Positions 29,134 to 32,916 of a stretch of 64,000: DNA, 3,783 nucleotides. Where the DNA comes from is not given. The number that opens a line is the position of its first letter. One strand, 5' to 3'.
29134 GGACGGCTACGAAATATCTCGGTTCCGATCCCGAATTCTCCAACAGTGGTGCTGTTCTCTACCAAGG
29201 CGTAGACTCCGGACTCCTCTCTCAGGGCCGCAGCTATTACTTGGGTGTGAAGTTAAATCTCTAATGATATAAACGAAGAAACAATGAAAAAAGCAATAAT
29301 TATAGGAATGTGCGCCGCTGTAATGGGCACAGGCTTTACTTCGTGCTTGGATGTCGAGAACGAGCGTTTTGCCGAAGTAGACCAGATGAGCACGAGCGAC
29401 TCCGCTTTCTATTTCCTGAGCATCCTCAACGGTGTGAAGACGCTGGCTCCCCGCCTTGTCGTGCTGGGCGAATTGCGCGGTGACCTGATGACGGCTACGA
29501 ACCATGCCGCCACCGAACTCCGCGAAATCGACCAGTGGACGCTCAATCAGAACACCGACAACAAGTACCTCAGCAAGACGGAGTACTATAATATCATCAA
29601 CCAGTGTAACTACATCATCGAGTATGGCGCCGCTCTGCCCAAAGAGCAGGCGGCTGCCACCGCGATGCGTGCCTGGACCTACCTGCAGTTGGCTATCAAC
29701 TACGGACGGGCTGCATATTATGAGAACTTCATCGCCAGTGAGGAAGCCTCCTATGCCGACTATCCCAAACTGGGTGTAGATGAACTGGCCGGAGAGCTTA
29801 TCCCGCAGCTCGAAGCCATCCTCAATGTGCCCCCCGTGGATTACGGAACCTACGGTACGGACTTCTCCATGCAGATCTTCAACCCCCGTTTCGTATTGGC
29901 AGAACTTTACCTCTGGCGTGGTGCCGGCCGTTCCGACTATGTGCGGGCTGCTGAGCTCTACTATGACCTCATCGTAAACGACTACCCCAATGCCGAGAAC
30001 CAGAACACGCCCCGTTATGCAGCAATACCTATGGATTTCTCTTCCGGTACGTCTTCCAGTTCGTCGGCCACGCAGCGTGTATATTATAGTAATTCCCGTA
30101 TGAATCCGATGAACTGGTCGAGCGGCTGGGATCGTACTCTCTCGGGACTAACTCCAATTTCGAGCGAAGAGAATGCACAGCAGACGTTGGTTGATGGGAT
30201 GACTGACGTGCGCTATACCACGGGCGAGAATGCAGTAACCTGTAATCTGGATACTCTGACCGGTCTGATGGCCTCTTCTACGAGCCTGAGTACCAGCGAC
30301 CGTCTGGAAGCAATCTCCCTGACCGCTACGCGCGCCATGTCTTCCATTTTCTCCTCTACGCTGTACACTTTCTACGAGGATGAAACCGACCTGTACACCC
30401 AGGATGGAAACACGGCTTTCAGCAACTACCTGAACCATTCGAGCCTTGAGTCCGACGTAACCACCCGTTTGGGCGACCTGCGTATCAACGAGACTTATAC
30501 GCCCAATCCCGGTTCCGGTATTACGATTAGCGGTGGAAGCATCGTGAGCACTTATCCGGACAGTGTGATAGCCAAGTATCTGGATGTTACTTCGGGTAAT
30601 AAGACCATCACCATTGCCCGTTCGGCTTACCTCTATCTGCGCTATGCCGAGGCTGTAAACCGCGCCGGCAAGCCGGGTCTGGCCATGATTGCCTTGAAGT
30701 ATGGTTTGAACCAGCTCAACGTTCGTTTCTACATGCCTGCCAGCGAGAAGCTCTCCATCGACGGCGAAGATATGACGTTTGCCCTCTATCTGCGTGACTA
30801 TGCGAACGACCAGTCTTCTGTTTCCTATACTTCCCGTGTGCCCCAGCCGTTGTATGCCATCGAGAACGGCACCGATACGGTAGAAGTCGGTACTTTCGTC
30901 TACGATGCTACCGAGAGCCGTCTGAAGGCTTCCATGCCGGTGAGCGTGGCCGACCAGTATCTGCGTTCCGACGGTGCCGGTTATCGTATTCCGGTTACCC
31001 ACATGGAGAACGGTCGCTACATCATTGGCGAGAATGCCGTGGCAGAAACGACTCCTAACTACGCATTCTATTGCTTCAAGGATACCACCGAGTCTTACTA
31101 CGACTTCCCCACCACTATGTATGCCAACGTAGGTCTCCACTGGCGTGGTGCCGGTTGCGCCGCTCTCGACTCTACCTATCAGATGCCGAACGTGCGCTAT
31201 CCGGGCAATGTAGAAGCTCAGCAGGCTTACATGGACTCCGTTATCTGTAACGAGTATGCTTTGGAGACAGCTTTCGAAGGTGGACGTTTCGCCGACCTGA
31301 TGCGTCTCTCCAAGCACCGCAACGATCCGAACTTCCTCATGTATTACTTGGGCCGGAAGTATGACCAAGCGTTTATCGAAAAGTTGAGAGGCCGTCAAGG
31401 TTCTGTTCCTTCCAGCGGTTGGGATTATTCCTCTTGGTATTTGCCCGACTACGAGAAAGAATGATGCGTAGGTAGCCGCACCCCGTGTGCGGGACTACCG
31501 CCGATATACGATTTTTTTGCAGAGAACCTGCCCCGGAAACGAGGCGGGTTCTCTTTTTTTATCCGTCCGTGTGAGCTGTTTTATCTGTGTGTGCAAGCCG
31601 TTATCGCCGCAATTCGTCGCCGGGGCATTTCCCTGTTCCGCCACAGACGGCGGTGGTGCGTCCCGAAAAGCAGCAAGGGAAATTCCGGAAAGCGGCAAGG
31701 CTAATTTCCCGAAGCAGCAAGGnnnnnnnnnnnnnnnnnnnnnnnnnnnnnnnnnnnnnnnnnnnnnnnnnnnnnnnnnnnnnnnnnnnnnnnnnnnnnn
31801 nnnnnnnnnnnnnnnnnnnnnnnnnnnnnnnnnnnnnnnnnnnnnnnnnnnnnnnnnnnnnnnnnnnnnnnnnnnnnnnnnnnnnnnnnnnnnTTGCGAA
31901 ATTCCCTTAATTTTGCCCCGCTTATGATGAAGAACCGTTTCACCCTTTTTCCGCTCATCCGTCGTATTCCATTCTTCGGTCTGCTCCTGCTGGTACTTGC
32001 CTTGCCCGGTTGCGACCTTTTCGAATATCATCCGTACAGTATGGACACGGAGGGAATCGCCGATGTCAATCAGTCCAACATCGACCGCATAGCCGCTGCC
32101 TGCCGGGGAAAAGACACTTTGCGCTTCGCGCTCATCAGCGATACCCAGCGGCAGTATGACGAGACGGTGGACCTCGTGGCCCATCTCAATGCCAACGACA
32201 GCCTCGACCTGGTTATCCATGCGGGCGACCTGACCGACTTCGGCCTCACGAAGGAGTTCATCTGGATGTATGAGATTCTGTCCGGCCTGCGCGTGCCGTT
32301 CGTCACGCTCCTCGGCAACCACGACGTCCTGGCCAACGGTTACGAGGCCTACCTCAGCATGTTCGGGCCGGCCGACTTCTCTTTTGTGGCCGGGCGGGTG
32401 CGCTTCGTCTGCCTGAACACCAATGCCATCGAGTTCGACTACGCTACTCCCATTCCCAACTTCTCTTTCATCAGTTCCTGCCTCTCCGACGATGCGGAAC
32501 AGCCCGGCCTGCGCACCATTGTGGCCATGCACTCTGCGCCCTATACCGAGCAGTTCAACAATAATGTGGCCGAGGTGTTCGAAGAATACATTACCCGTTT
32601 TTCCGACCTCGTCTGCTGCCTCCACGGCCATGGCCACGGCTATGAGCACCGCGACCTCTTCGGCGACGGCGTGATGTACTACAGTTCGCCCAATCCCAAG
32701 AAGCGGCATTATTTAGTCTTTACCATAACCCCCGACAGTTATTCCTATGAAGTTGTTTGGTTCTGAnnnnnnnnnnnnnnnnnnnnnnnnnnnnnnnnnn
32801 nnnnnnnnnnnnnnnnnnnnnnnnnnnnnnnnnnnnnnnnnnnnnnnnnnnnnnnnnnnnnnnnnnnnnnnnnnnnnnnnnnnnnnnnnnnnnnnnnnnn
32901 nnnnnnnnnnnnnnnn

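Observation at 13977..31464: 17.5-kb seven-gene operon of only FAS1 lipoproteins and SusC/SusD pairs, with no enzyme and no regulator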

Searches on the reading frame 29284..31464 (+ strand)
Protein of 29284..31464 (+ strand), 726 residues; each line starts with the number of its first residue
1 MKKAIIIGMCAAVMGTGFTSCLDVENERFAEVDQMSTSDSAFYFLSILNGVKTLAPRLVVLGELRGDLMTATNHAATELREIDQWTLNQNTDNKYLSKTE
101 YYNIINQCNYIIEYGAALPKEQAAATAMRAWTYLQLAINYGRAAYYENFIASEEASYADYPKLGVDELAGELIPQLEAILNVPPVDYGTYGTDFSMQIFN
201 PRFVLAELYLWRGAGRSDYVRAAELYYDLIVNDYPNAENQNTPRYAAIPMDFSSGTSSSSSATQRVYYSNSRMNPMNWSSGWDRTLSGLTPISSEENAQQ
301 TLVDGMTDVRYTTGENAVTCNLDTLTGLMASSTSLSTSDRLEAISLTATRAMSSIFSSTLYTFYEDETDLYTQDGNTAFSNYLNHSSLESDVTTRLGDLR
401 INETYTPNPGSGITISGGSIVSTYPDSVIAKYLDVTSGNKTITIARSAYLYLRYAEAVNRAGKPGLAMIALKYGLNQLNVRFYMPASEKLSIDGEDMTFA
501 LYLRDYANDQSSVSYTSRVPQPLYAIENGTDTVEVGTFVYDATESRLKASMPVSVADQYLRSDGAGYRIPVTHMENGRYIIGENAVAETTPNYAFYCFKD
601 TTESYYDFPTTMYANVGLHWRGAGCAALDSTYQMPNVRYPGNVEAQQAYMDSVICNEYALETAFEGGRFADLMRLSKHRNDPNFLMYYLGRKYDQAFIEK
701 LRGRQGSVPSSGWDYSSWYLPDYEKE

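Call 3: search_protein_families(library=pfam, proteins=[window:29284-31464:+], max_evalue=0.01)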
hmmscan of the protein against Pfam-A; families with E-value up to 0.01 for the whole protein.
window:29284-31464:+ (726 aa): 1 family
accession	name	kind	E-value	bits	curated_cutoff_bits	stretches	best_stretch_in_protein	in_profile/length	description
PF07980.17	SusD_RagB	-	5.5e-09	36.5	23.1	1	436-686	150-235/297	SusD family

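Call 4: search_protein_families(library=ncbifam, proteins=[window:29284-31464:+], max_evalue=0.01)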
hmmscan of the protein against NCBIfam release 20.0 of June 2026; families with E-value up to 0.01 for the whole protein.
window:29284-31464:+ (726 aa): 0 families

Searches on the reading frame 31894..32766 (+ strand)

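Call 12: search_protein_families(library=pfam, proteins=[window:31894-32766:+], max_evalue=0.01)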
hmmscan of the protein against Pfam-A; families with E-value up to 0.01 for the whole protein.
window:31894-32766:+ (290 aa): 2 families
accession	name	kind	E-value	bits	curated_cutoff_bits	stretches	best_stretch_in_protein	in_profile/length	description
PF00149.33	Metallophos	-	1.9e-17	64.8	21.5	1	76-249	1-190/191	Calcineurin-like phosphoesterase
PF12850.12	Metallophos_2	-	1e-06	29.3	27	1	77-252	2-123/154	Calcineurin-like phosphoesterase superfamily domain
